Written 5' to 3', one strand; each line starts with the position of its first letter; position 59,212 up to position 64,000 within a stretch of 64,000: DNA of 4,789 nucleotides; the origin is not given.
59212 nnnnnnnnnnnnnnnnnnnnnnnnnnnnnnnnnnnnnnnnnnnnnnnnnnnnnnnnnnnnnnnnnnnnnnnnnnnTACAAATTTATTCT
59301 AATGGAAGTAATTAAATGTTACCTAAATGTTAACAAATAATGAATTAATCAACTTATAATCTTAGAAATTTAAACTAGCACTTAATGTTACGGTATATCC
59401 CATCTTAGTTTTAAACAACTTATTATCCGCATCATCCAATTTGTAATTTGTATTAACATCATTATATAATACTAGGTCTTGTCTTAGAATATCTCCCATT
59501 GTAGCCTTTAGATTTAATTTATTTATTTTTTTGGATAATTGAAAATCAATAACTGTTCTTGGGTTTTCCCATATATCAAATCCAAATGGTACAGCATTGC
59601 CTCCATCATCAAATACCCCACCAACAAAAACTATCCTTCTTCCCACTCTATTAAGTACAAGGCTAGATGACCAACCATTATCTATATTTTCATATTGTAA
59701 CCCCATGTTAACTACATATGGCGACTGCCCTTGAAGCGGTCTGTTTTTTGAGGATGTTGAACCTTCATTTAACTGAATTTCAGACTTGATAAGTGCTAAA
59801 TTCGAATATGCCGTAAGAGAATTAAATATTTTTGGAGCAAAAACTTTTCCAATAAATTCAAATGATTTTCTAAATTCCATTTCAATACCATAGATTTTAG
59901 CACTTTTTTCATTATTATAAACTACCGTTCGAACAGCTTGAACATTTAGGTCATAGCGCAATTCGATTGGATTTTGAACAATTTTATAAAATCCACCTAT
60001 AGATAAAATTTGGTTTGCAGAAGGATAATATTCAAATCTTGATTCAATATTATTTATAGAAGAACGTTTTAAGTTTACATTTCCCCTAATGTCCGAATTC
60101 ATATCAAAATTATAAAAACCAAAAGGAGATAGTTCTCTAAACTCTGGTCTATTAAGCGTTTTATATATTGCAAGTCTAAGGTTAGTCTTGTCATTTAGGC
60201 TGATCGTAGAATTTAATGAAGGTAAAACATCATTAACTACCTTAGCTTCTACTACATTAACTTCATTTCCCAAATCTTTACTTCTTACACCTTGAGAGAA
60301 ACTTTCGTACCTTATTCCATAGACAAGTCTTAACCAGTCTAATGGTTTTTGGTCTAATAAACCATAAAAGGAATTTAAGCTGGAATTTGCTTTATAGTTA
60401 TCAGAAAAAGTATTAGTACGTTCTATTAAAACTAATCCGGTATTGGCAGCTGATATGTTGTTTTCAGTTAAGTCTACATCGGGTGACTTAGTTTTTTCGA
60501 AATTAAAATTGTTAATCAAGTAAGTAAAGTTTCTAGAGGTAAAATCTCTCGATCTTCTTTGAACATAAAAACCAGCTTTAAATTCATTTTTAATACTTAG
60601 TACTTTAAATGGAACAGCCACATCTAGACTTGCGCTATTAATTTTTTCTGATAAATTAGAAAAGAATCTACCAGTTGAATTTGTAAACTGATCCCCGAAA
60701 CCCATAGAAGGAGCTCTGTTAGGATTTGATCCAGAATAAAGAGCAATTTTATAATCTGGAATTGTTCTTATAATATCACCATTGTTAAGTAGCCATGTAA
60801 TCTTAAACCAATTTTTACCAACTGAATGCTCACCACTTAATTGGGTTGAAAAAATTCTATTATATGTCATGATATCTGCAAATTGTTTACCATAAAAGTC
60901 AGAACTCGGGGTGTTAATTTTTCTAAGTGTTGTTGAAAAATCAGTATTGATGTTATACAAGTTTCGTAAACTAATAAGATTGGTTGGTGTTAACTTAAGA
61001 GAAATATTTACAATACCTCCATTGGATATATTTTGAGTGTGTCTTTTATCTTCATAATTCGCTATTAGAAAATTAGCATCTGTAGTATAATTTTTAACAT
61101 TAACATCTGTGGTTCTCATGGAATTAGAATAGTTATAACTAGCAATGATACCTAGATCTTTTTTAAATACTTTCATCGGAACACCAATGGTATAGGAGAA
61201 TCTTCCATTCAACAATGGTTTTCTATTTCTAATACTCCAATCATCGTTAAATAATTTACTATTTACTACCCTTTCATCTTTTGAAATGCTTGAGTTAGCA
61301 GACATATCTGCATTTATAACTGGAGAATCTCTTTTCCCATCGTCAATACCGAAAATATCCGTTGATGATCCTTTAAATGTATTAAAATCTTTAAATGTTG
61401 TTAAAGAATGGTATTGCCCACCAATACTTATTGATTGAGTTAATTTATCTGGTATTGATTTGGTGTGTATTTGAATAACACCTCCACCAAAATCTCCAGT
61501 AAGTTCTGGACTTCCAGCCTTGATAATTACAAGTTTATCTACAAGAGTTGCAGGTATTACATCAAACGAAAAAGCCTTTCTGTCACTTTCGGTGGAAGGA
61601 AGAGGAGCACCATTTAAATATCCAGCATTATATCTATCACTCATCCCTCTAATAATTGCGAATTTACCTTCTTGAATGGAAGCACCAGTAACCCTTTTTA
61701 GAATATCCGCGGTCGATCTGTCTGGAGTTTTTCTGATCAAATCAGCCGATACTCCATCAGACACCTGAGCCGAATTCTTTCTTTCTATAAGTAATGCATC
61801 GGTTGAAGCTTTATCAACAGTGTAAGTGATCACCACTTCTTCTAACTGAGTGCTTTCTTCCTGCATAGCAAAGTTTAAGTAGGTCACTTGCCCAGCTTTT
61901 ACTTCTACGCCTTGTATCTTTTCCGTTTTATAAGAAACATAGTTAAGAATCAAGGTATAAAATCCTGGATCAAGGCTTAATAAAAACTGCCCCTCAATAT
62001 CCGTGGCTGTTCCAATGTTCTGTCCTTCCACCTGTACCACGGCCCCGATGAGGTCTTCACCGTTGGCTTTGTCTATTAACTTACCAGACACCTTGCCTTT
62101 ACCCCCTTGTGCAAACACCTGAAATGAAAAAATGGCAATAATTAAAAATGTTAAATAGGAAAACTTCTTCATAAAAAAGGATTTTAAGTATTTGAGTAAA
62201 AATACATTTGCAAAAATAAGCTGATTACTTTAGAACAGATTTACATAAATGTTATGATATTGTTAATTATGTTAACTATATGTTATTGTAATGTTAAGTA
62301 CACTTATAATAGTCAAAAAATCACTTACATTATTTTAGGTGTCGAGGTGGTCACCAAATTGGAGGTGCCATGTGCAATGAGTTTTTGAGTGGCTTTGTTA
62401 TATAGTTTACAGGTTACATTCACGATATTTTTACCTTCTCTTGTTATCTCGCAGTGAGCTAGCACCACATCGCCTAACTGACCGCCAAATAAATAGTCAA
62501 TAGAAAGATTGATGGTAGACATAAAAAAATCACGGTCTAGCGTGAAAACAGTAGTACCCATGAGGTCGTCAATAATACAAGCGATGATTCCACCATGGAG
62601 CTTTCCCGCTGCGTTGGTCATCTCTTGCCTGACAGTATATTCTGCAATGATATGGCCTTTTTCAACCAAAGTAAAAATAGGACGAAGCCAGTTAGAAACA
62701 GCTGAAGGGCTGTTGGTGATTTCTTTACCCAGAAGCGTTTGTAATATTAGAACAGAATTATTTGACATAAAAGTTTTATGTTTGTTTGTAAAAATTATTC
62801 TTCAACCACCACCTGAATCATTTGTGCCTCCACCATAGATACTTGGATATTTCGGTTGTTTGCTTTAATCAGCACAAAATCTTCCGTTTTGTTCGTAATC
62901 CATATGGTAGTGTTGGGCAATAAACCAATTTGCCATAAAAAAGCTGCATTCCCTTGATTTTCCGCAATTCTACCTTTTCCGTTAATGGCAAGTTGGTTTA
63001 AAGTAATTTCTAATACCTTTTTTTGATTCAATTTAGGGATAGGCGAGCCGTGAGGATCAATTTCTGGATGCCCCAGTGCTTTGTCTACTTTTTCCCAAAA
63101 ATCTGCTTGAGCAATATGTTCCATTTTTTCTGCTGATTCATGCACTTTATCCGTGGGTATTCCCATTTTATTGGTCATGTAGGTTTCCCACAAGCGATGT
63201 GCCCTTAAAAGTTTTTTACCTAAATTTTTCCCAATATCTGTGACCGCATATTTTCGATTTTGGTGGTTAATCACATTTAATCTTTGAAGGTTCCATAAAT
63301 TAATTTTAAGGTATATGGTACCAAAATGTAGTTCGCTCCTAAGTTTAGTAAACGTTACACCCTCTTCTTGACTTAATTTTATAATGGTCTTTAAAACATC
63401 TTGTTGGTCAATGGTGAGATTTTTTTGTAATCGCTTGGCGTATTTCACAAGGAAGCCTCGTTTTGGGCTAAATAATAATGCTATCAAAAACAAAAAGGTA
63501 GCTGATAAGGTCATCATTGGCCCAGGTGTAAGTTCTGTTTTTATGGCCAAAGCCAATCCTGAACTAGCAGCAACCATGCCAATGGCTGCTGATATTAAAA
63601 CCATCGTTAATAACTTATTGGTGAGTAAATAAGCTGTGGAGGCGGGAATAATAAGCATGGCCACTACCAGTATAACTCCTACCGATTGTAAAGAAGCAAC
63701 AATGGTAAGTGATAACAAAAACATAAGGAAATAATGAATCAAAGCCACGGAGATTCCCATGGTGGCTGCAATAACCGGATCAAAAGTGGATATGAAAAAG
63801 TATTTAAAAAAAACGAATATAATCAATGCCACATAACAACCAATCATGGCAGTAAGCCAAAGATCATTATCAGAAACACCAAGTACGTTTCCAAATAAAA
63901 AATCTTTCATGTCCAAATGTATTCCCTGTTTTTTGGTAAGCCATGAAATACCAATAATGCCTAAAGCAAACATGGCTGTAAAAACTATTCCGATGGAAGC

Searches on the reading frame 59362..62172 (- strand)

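Call 21: search_protein_families(library=pfam, proteins=[window:59362-62172:-], max_evalue=0.001)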
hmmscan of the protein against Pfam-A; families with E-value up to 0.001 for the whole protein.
window:59362-62172:- (936 aa): 4 families
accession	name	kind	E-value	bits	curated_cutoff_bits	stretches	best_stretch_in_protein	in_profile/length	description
PF00593.30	TonB_dep_Rec_b-barrel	-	1.1e-19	72.1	27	1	403-885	21-426/436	TonB dependent receptor-like, beta-barrel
PF13715.12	CarbopepD_reg_2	-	4.2e-18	65.6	32.2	1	28-115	1-88/88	CarboxypepD_reg-like domain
PF13620.12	CarboxypepD_reg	-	1.8e-12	47.9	32.3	1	28-104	2-82/82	Carboxypeptidase regulatory-like domain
PF07715.20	Plug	-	9.1e-11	42.7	23.9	1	133-228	4-103/107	TonB-dependent Receptor Plug Domain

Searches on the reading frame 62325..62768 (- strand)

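Call 21: search_protein_families(library=pfam, proteins=[window:62325-62768:-], max_evalue=0.001)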
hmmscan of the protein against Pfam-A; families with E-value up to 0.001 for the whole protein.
window:62325-62768:- (147 aa): 2 families
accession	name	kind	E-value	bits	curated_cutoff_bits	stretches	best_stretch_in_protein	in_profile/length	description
PF03061.28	4HBT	-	2e-10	41.3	20.6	1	55-128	2-76/79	Thioesterase superfamily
PF13622.12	4HBT_3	-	2.2e-05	25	24.3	1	51-132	6-76/83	Acyl-CoA thioesterase N-terminal domain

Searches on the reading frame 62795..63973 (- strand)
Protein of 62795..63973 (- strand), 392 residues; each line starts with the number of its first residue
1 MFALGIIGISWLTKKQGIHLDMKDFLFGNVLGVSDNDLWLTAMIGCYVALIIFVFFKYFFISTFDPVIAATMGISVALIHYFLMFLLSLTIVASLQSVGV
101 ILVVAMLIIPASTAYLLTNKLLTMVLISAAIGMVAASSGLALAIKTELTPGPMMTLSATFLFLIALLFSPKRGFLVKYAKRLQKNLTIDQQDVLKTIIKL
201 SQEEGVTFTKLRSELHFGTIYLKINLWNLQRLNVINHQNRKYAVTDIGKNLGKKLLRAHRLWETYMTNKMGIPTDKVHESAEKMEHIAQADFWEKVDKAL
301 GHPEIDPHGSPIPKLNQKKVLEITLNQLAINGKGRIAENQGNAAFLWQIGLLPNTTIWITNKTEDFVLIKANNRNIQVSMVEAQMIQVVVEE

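Call 21: search_protein_families(library=pfam, proteins=[window:62795-63973:-], max_evalue=0.001)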
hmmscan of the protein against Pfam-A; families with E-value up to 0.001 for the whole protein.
window:62795-63973:- (392 aa): 4 families
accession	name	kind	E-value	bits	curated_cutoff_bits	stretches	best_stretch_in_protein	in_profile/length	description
PF00950.22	ABC-3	-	6.5e-41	141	20.1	1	1-168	93-257/258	ABC 3 transport family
PF02742.21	Fe_dep_repr_C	-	1.9e-24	85.9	27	1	245-314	1-70/70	Iron dependent repressor, metal binding and dimerisation domain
PF01032.23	FecCD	-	3.7e-06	26.6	26.5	1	22-140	162-279/311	FecCD transport family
PF04023.20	FeoA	-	0.00028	21.4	23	1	324-389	2-73/74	FeoA domain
